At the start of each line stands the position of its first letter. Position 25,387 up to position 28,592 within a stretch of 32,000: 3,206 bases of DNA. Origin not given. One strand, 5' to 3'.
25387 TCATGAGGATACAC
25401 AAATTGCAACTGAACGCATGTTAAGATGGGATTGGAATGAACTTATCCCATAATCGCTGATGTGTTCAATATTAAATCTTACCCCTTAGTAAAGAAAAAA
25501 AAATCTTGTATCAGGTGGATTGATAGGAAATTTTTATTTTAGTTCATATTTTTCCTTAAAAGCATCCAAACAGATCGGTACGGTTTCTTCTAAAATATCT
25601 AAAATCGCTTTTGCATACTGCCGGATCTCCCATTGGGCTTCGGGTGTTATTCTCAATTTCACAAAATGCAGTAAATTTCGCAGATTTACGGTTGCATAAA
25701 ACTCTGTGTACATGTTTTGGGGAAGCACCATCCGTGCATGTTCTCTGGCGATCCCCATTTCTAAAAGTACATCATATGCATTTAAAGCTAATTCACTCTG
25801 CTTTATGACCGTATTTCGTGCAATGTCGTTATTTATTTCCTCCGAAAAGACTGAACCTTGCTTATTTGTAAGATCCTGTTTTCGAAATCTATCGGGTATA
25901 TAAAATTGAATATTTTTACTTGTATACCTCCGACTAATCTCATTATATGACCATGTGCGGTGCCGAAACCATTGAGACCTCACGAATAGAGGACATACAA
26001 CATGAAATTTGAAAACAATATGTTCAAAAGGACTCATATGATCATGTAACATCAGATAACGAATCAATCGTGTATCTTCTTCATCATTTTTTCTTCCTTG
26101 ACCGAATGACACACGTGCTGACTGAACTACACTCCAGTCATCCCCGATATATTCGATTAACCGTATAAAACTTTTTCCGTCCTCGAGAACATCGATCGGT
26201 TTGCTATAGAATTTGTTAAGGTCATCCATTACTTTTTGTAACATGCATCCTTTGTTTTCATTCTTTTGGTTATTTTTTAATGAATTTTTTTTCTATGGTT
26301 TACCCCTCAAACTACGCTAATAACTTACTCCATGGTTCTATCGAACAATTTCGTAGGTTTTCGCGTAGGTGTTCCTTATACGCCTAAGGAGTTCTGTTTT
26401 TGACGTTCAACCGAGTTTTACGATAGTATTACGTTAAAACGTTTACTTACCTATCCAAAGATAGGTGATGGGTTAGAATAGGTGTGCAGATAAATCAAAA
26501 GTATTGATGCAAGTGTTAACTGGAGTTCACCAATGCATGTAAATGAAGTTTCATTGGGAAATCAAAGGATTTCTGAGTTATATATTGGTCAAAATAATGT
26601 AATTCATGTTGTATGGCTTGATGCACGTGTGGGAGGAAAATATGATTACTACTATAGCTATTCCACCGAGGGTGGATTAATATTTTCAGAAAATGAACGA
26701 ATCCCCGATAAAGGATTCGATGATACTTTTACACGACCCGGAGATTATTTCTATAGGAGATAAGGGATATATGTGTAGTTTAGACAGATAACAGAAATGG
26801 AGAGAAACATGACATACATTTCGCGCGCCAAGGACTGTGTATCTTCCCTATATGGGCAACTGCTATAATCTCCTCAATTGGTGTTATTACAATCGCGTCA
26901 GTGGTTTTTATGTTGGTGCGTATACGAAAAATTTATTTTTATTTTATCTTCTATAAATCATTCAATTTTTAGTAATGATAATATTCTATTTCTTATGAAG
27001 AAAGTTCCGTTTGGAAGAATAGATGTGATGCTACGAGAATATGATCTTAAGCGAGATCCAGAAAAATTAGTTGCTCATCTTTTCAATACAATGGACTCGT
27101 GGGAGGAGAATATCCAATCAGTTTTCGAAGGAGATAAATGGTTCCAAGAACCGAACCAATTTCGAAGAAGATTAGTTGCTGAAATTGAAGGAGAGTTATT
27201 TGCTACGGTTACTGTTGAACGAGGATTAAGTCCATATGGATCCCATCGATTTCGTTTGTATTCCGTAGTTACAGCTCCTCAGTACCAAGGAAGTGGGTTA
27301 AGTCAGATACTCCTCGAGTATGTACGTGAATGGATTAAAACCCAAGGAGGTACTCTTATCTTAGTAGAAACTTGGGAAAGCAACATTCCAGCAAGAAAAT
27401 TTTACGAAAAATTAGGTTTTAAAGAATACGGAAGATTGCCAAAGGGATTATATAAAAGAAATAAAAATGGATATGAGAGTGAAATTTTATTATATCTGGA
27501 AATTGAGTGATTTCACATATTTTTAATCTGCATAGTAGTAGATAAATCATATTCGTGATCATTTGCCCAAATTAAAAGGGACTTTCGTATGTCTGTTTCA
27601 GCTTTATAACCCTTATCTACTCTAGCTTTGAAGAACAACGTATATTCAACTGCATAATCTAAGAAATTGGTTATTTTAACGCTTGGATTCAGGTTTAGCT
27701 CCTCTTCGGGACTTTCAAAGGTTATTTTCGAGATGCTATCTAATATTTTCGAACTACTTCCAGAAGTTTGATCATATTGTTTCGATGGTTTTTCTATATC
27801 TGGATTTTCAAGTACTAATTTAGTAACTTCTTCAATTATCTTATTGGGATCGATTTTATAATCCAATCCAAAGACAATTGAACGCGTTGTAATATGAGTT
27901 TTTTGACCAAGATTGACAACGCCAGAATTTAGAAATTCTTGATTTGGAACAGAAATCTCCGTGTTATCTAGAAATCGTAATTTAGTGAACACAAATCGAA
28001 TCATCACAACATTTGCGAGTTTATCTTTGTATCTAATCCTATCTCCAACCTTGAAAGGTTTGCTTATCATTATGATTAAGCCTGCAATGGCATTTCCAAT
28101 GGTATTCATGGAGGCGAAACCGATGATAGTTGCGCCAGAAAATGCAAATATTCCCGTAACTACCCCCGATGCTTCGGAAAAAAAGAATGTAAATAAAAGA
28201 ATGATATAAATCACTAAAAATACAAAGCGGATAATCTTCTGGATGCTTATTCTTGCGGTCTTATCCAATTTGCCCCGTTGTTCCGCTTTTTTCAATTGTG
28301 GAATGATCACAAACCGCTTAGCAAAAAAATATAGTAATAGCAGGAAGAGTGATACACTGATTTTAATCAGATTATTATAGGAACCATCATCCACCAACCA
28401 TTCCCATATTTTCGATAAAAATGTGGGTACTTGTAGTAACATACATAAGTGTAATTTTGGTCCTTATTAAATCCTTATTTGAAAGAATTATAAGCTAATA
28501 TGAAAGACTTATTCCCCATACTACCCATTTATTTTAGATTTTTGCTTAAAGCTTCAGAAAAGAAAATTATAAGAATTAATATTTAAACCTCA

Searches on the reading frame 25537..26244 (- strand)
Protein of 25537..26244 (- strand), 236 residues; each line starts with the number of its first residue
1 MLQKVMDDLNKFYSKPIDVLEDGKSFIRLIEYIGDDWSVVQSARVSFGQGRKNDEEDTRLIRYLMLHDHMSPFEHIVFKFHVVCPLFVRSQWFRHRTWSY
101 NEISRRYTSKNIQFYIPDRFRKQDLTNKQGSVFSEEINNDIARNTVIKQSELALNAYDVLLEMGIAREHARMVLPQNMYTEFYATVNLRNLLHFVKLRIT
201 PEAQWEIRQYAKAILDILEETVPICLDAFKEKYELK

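Call 37: search_protein_families(library=pfam, proteins=[window:25537-26244:-], max_evalue=0.00001)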
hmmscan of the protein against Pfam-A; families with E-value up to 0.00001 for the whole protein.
window:25537-26244:- (236 aa): 1 family
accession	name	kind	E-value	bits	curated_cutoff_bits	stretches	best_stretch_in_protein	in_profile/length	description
PF02511.20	Thy1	-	2.2e-57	194.4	24.8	1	28-223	1-190/191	Thymidylate synthase complementing protein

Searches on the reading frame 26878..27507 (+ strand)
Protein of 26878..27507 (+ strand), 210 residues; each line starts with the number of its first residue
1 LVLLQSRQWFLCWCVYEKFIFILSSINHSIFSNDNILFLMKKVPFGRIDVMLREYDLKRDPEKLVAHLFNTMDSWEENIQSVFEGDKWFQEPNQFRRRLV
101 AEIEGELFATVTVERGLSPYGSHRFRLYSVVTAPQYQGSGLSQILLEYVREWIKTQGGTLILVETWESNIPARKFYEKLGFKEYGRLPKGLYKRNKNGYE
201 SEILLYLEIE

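Call 37: search_protein_families(library=pfam, proteins=[window:26878-27507:+], max_evalue=0.00001)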
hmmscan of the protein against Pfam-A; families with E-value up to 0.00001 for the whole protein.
window:26878-27507:+ (210 aa): 4 families
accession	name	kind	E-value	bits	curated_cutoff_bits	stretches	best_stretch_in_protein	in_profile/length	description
PF00583.31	Acetyltransf_1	-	3.8e-15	56.6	20.7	1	71-181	10-116/116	Acetyltransferase (GNAT) family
PF13508.13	Acetyltransf_7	-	9e-12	45.7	27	1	99-183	6-84/84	Acetyltransferase (GNAT) domain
PF08445.16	FR47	-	4.7e-08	33.4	22.1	1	127-184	24-80/86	FR47-like protein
PF13673.13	Acetyltransf_10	-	8.5e-08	32.7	23.6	1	99-185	34-111/128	Acetyltransferase (GNAT) domain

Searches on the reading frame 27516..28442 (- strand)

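Call 37: search_protein_families(library=pfam, proteins=[window:27516-28442:-], max_evalue=0.00001)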
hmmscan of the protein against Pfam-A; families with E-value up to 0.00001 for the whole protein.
window:27516-28442:- (309 aa): 1 family
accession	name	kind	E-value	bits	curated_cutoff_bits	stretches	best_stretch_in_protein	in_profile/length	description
PF00924.24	MS_channel_2nd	-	3.6e-15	56.3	20.2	1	113-178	1-66/68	Mechanosensitive ion channel, beta-domain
